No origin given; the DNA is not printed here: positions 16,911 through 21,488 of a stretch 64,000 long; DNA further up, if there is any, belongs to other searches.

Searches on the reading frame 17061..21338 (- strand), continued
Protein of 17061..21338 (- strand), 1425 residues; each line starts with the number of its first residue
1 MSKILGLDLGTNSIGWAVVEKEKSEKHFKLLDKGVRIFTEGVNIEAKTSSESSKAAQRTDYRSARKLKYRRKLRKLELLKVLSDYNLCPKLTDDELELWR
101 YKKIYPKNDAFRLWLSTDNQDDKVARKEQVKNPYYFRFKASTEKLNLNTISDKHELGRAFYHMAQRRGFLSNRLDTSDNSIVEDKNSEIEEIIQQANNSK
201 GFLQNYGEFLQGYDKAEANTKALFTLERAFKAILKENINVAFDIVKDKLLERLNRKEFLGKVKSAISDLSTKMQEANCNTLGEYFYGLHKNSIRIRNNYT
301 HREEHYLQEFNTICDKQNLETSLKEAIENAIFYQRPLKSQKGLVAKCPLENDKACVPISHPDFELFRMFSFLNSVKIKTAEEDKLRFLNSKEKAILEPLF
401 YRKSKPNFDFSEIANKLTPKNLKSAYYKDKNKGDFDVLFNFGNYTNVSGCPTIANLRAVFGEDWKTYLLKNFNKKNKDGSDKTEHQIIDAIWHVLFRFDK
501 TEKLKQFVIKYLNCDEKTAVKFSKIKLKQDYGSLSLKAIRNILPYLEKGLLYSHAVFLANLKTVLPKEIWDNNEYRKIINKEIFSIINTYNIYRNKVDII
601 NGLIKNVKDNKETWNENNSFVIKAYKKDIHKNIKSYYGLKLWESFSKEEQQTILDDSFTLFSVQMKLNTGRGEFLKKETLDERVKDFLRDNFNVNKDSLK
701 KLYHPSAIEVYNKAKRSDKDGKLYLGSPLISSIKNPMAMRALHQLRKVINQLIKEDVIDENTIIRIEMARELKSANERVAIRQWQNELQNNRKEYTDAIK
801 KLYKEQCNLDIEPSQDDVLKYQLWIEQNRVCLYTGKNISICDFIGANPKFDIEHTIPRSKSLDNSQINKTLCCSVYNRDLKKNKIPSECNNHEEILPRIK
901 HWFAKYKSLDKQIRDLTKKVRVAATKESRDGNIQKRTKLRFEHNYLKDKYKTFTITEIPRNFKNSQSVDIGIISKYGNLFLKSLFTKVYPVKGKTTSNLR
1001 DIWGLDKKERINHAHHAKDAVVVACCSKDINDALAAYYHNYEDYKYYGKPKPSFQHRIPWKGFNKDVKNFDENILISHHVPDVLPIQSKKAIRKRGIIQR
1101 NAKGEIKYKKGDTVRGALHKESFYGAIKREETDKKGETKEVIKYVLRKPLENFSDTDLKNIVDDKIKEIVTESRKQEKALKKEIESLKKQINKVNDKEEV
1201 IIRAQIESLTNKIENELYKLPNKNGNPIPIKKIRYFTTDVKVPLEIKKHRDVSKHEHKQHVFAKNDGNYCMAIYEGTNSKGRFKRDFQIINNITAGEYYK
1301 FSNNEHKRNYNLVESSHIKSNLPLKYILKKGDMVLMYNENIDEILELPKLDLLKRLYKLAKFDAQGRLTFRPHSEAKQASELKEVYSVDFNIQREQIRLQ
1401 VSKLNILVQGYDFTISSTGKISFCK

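Call 45: find_encoding_contigs(protein=P0048, flank=9000, max_places=1)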
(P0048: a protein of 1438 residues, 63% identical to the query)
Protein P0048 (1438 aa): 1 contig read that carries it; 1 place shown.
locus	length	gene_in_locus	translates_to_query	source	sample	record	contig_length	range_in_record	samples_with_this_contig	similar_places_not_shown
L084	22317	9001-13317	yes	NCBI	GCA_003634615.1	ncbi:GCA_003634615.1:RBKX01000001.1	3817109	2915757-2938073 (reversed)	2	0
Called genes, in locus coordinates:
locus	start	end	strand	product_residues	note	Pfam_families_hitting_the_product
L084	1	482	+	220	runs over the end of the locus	PF05175:MTS (weak), PF08241:Methyltransf_11, PF08242:Methyltransf_12, PF13649:Methyltransf_25, PF13847:Methyltransf_31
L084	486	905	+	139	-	PF01451:LMWPc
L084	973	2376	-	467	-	PF00890:FAD_binding_2 (weak), PF01134:GIDA, PF01494:FAD_binding_3 (faint), PF07992:Pyr_redox_2, PF12831:FAD_oxidored, PF13738:Pyr_redox_3, PF00070:Pyr_redox, PF02852:Pyr_redox_dim, +3 more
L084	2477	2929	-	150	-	PF08279:HTH_11 (weak), PF13404:HTH_AsnC-type, PF13412:HTH_24, PF01037:AsnC_trans_reg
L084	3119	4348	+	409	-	PF01053:Cys_Met_Meta_PP, PF00155:Aminotran_1_2, PF06838:Met_gamma_lyase (weak), PF00266:Aminotran_5 (weak)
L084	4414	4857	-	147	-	PF08327:AHSA1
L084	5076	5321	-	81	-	PF08327:AHSA1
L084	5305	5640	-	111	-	PF01022:HTH_5, PF12840:HTH_20, PF13412:HTH_24 (weak), PF08279:HTH_11 (weak), PF01978:TrmB (weak)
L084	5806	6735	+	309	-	PF12799:LRR_4 (faint), PF18962:Por_Secre_tail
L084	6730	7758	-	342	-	-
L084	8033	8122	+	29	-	-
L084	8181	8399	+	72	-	-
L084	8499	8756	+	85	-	-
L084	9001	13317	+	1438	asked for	PF18470:Cas9_a (weak), PF13395:HNH_4, PF18541:RuvC_III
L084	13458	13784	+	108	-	PF01541:GIY-YIG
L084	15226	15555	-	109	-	PF20803:PaaX_M (weak), PF09827:CRISPR_Cas2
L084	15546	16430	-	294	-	PF01867:Cas_Cas1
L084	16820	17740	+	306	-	PF13620:CarboxypepD_reg, PF13715:CarbopepD_reg_2, PF08308:PEGA (weak)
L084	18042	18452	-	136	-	PF02566:OsmC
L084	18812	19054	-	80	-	PF01329:Pterin_4a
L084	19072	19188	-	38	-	-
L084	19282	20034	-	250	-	PF17645:Amdase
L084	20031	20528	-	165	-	PF26566:PH_40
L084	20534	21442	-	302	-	PF01557:FAA_hydrolase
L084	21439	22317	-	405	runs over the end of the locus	PF13650:Asp_protease_2, PF13975:gag-asp_proteas (weak)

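Call 55: search_solved_structures(query=window:17061-21338:-, max_evalue=0.00001)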
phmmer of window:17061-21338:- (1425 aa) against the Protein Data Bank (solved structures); distinct sequences matched with E-value up to 0.00001: 39.
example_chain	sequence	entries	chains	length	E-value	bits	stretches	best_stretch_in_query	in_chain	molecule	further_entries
9ar4_A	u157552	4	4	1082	3.1e-37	131.3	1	727-1066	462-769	CRISPR-associated endonuclease Cas9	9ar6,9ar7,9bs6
8jtj_A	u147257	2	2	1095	1.9e-35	125.5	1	727-1065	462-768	CRISPR-associated endonuclease Cas9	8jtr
8uzb_A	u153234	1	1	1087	1.3e-34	122.7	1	727-1066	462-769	CRISPR-associated endonuclease Cas9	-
8uza_A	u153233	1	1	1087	1.5e-34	122.5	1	727-1065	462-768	CRISPR-associated endonuclease Cas9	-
6kc8_A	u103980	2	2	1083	5.5e-33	117.3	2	701-1039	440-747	CRISPR-associated endonuclease Cas9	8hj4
8ja0_A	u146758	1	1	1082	5.6e-33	117.3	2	701-1039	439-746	CRISPR-associated endonuclease Cas9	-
6jdq_A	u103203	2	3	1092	6.8e-33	117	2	701-1039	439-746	CRISPR-associated endonuclease Cas9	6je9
6jdv_A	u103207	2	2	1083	1.3e-31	112.8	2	701-1039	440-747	CRISPR-associated endonuclease Cas9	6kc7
6je3_A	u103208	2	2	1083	1.6e-30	109.1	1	701-1040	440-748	CRISPR-associated endonuclease Cas9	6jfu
6je4_A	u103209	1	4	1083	1.6e-30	109.1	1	701-1039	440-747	CRISPR-associated endonuclease Cas9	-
8hnt_A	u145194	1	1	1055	8.3e-30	106.7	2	721-1033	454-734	CRISPR-associated endonuclease Cas9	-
8hnw_A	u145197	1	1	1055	1.5e-28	102.6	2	721-1033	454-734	CRISPR-associated endonuclease Cas9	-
8hnv_A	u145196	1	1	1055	1.7e-27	99.1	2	721-1033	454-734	CRISPR-associated endonuclease Cas9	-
21dz_A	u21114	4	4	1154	3.3e-25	91.5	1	732-1032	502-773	CRISPR-associated endonuclease Cas9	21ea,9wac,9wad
8iyq_A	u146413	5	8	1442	1.6e-21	79.3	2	3-383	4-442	deadCbCas9 | CbCas9 effector-1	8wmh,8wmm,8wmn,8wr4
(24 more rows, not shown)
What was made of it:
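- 17061..21338 (-): cas9 (1425 aa), a large Bacteroidota-type II-C effector, co-directional with the array. The nearest solved structures are II-C Cas9s (call 55).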
